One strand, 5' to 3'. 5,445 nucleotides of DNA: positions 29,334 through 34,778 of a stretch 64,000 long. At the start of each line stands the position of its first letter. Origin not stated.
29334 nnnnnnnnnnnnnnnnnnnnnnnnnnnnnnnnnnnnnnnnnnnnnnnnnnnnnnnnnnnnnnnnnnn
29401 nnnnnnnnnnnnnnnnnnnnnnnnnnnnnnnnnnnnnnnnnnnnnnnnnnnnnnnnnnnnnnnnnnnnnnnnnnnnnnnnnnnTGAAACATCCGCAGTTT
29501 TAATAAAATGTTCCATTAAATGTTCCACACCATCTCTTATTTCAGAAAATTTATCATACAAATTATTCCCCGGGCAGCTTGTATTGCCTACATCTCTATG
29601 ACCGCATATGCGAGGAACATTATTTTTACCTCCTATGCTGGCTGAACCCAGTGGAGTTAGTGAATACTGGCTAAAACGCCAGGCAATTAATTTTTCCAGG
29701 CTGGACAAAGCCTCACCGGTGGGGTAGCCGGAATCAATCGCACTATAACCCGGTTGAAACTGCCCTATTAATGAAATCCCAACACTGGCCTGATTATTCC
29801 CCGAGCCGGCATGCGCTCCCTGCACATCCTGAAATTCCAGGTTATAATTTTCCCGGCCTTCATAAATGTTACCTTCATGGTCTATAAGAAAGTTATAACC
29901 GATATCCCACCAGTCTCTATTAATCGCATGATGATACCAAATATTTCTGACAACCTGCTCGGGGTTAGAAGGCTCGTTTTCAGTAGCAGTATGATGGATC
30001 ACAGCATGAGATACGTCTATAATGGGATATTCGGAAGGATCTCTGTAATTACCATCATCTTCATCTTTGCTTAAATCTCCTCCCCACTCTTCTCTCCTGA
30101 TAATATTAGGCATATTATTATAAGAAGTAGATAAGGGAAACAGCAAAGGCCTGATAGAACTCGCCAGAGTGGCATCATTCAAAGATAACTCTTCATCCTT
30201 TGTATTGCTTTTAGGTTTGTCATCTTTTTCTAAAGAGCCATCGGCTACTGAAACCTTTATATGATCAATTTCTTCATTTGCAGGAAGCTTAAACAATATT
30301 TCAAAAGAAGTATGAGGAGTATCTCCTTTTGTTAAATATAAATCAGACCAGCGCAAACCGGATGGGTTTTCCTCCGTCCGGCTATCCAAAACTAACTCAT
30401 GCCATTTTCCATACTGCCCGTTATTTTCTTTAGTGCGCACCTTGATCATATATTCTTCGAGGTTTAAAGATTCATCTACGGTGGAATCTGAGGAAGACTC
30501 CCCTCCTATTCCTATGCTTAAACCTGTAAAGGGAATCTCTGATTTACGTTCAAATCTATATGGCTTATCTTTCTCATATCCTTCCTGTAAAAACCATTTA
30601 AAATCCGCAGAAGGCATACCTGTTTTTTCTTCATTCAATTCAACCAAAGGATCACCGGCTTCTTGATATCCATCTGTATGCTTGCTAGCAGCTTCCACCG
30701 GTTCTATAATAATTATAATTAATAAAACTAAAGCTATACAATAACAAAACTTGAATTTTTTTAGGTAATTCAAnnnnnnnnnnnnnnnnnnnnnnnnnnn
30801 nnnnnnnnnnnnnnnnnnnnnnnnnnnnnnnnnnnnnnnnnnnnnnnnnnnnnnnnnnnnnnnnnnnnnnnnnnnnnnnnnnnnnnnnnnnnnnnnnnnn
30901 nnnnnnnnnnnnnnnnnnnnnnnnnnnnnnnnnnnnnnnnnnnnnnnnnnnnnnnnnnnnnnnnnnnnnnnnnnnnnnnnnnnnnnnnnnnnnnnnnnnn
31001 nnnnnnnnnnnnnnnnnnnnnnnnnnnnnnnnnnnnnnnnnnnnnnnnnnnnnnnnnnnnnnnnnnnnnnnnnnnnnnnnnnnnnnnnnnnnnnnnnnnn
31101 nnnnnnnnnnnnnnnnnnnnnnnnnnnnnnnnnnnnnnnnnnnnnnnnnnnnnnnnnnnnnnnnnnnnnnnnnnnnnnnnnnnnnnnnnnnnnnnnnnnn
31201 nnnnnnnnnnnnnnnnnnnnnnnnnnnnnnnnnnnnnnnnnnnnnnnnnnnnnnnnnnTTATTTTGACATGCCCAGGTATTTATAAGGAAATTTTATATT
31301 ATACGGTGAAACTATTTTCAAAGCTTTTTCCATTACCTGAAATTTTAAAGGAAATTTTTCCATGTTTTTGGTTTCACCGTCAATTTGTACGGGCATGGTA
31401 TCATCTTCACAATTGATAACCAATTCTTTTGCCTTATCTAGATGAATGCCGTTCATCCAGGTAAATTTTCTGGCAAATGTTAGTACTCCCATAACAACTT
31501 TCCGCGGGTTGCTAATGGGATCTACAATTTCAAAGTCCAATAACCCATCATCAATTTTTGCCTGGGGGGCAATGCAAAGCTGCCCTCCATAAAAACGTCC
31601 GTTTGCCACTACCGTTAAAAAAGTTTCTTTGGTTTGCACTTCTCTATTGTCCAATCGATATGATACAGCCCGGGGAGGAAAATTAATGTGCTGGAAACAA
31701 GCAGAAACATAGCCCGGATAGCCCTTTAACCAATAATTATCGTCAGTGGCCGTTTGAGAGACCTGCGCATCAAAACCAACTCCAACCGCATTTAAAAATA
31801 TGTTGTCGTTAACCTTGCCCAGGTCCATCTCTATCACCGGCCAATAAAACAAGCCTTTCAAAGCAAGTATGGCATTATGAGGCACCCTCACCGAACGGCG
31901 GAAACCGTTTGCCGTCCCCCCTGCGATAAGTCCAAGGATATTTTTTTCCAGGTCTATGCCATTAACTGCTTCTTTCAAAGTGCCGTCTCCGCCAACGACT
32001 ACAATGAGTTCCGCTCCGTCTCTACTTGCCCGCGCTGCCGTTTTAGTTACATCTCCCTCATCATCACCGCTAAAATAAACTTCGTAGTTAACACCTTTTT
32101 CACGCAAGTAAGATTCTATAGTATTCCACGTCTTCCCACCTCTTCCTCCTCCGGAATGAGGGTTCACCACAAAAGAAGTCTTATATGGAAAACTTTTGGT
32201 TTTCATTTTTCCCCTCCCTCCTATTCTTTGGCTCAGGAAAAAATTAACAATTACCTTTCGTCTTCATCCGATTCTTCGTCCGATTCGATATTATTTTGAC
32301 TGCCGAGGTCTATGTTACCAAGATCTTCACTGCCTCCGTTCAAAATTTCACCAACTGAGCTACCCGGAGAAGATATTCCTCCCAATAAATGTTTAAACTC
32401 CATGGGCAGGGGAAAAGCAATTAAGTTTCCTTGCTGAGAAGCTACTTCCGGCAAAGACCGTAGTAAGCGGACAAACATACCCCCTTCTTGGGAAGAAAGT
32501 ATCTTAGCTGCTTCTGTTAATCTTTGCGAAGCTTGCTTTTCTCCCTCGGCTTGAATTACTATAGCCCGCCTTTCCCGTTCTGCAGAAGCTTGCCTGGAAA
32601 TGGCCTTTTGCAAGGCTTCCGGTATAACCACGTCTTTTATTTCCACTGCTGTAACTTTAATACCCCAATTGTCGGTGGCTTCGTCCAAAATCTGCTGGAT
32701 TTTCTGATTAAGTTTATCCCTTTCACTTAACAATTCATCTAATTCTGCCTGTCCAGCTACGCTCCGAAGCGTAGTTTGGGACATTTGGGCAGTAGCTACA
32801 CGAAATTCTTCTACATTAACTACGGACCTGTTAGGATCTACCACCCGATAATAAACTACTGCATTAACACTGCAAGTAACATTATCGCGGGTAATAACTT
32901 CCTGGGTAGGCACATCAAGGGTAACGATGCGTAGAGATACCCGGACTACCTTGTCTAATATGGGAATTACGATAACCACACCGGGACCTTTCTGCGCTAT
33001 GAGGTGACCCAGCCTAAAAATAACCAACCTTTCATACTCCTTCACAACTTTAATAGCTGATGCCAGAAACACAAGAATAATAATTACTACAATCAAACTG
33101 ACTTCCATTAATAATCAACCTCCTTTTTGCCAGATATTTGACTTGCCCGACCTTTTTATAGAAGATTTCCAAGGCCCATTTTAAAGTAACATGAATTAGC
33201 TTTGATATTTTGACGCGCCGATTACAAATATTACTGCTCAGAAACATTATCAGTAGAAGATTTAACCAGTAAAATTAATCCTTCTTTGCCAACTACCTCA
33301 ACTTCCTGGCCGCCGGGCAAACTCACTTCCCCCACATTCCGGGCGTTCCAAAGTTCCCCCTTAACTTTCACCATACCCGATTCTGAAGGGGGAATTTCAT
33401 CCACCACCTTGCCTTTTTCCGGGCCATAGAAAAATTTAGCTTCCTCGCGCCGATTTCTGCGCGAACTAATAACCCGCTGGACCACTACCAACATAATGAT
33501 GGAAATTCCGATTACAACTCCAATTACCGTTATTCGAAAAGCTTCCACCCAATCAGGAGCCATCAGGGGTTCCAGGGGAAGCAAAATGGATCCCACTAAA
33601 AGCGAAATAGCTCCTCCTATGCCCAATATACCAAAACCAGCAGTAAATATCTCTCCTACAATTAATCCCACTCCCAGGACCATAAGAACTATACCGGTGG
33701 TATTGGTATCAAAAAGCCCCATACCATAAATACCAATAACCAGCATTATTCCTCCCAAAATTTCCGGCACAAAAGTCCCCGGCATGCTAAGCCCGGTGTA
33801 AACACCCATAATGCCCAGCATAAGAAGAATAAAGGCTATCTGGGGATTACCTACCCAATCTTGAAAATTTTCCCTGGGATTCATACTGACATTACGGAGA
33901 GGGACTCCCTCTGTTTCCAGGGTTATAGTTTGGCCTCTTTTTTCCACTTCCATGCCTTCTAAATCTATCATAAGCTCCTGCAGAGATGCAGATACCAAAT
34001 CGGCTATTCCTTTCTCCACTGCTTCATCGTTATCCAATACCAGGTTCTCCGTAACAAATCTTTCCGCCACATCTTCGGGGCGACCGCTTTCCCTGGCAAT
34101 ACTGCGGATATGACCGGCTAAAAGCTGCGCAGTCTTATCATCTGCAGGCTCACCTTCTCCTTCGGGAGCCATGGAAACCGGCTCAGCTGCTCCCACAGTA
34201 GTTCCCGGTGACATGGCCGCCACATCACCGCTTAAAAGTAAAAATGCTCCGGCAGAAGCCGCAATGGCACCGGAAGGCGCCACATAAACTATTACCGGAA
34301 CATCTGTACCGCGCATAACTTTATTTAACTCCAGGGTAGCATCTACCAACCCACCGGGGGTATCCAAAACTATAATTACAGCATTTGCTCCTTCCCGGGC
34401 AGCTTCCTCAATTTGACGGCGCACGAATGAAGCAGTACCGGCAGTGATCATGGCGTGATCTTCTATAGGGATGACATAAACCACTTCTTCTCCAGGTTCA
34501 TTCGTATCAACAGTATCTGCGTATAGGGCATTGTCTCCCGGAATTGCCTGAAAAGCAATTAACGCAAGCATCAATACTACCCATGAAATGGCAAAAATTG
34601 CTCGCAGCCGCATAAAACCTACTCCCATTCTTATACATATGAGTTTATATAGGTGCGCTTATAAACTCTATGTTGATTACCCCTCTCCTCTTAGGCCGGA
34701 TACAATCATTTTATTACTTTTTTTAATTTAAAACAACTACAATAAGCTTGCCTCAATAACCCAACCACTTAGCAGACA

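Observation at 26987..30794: Paralogous pair of CWB2-anchored cell-wall hydrolases (glucosaminidase + amidase) sharing a 0.9-kb near-identical 3' repeat, next to tRNA-Leu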

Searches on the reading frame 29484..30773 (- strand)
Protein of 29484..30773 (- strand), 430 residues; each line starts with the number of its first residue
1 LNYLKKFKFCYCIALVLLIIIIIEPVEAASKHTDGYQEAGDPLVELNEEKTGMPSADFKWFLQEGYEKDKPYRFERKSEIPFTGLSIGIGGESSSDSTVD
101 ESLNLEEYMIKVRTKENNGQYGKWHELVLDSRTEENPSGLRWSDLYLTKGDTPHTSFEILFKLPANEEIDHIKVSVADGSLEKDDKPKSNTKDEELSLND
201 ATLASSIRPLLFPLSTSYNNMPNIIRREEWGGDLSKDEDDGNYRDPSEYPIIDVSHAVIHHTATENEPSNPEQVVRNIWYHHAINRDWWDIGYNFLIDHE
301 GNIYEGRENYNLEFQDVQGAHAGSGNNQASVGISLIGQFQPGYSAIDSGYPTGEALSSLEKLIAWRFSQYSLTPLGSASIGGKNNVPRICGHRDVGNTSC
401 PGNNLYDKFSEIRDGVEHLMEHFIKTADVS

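Call 47: predict_structure(alignment_id=A3)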
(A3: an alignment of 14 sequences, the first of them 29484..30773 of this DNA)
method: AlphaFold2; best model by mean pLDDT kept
length: 430 residues; sequences in the alignment: 14
mean_pLDDT: 51.9   pTM: 0.50
mean pLDDT of the five models: 51.9, 50.9, 50.4, 48.9, 47.4
residues with pLDDT >= 90: 30; 70-90: 84; 50-70: 97; < 50: 219
segments of 3 or more residues with pLDDT < 50: 24-33, 94-102, 183-268, 288-355, 369-372, 374-407, 424-430
pLDDT, mean of each block of 10 residues (from residue 1): 60 74 45 64 81 80 72 90 85 44 65 87 80 59 74 88 80 83 35 27 26 25 34 37 32 24 39 56 53 35 34 30 30 29 30 48 51 41 27 27 44 64 44
secondary structure, 60 per line:
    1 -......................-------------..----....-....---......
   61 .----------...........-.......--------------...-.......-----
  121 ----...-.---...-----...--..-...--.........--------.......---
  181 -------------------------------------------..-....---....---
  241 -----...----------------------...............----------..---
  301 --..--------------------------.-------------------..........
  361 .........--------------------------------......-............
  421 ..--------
elements in order: H2-23 E43-46 H48-51 E55-61 E72-82 E84-90 E109-115 E125-127 E141-143 E154-162 E171-177 H227-230 H234-237 H271-285 H351-369 H402-407 H409-422
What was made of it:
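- Tried and rejected: The structure prediction of B's N-terminal 430 aa was poor outside residues 40-180 (pLDDT 51.9, call 47).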

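Call 52: fold_search(model_id=the predicted structure, library=pdb)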
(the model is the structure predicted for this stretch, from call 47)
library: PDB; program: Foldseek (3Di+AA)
matches with E <= 10: 1232; with E <= 0.001: 0
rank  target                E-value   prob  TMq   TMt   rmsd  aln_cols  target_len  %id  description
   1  8u5e_D                1.6e-03  1.00  0.18  0.49   5.0       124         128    5  Crystal Structure of C-terminal domain of Clostridium perfringens Enterotoxin in Space Group P 21 21 21 (released 2023-12-20)
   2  8e2f                  1.6e-03  0.99  0.21  0.12   7.0       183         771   11  Cryo-EM structure of N-terminal arm of BIRC6 (from local refinement 2) (released 2023-02-15)
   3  3nru_A                1.6e-03  0.95  0.18  0.36   7.5       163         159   10  Ligand binding domain of EPHA7 (released 2010-12-08)
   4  8u5d_B                1.9e-03  1.00  0.18  0.51   4.4       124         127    6  Crystal Structure of C-terminal domain of Clostridium perfringens Enterotoxin in Space Group P 41 21 2 (released 2023-12-20)
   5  8u5e_A                2.0e-03  1.00  0.18  0.52   4.9       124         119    6  Crystal Structure of C-terminal domain of Clostridium perfringens Enterotoxin in Space Group P 21 21 21 (released 2023-12-20)
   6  3nru_C                2.3e-03  0.85  0.17  0.32   7.7       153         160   10  Ligand binding domain of EPHA7 (released 2010-12-08)
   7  7yaq                  2.4e-03  0.94  0.16  0.34   7.3       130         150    9  Phloem lectin (PP2)C34S mutant (released 2023-03-08)
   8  9j7x                  2.7e-03  1.00  0.18  0.53   4.3       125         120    9  Crystal structure of quintuple mutant C terminal fragment of Clostridium perfringens enterotoxin (C-CPEm19) (released 2025-06-18)
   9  7pxq                  2.7e-03  0.75  0.15  0.09   9.3       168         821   14  GH115 alpha-1,2-glucuronidase D303A (released 2022-01-19)
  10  8u5f_A                2.9e-03  0.99  0.15  0.22   5.9       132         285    5  Crystal Structure of Trypsinized Clostridium perfringens Enterotoxin (released 2023-09-27)
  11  9ihc_B                3.1e-03  1.00  0.18  0.54   4.8       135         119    8  CryoEM structure of a synthetic antibody, COP-2, in complex with the C-terminal domain of Clostridium perfringens Ente (released 2025-03-12)
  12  5b2g_B                3.3e-03  1.00  0.17  0.52   4.6       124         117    7  Crystal structure of human claudin-4 in complex with C-terminal fragment of Clostridium perfringens enterotoxin (released 2016-10-05)
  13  3ziw_A                3.3e-03  1.00  0.17  0.25   5.2       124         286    6  Clostridium perfringens enterotoxin, D48A mutation and N-terminal 37 residues deleted (released 2014-01-29)
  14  8u5b_B                3.3e-03  0.99  0.18  0.51   5.5       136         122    7  Cryo-EM structure of human claudin-4 complex with Clostridium perfringens enterotoxin C-terminal domain and sFab COP-1 (released 2023-09-27)
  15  7m3t_G                3.3e-03  0.97  0.16  0.42  15.1       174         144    8  Crystallographic structure of a cubic crystal of STMV (80.7 degree rotation about 111) grown from chloride (released 2021-12-15)
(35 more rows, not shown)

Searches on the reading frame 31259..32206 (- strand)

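Call 73: search_protein_families(library=pfam, proteins=[window:31259-32206:-], max_evalue=0.001)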
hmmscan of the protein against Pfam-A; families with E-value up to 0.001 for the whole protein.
window:31259-32206:- (315 aa): 3 families
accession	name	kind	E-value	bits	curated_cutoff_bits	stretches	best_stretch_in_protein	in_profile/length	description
PF00781.29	DAGK_cat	-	5.2e-25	87.9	23.6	1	11-132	3-125/125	Diacylglycerol kinase catalytic domain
PF19279.4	YegS_C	-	1.5e-19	70.8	27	1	140-299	2-157/158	YegS C-terminal NAD kinase beta sandwich-like domain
PF01513.26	NAD_kinase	-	0.00011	22.9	25.5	1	45-96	59-105/130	ATP-NAD kinase N-terminal domain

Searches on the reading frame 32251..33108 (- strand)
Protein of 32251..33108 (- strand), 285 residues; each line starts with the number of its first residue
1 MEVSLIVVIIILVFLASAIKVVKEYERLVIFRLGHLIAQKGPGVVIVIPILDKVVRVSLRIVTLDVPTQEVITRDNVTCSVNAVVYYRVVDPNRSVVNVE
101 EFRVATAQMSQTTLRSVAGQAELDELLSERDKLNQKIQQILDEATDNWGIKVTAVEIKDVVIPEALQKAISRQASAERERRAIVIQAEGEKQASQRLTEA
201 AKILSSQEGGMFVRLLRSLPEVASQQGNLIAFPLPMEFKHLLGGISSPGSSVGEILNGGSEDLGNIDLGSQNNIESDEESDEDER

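Call 73: search_protein_families(library=pfam, proteins=[window:32251-33108:-], max_evalue=0.001)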
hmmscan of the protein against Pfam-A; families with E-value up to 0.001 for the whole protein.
window:32251-33108:- (285 aa): 2 families
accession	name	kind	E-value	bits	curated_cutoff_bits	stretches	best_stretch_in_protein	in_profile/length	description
PF01145.31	Band_7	-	2.4e-38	132.4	23.6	1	20-191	1-176/176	SPFH domain / Band 7 family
PF13421.11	Band_7_1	-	2.7e-05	24.3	24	1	108-176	139-209/211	SPFH domain-Band 7 family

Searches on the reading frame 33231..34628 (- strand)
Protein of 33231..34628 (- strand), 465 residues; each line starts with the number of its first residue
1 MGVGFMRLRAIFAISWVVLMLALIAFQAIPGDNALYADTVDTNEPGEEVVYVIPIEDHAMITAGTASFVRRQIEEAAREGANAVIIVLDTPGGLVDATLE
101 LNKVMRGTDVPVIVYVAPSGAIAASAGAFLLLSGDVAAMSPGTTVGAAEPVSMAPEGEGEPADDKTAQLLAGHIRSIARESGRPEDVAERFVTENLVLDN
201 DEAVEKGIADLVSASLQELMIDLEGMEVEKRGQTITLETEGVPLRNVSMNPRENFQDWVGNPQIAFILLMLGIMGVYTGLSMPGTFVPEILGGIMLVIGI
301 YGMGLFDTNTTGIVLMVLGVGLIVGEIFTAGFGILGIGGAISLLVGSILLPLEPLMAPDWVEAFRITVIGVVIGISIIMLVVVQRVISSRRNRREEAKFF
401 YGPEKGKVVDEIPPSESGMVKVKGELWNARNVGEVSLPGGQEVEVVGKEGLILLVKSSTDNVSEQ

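Call 73: search_protein_families(library=pfam, proteins=[window:33231-34628:-], max_evalue=0.001)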
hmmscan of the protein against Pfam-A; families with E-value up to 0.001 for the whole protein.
window:33231-34628:- (465 aa): 4 families
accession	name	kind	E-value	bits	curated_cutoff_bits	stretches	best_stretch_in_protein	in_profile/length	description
PF25145.1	NfeD1b_N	-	4.2e-27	95.4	40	1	50-205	2-148/189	NfeD1b, N-terminal domain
PF24961.1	NfeD_membrane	-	7.5e-22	78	26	1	264-383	2-117/119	NfeD integral membrane domain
PF01957.25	NfeD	-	1.4e-10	41.7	29.1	1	405-456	8-56/57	NfeD-like C-terminal, partner-binding domain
PF00574.28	CLP_protease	-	2.7e-07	31.1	20.2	1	78-213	43-179/182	Clp protease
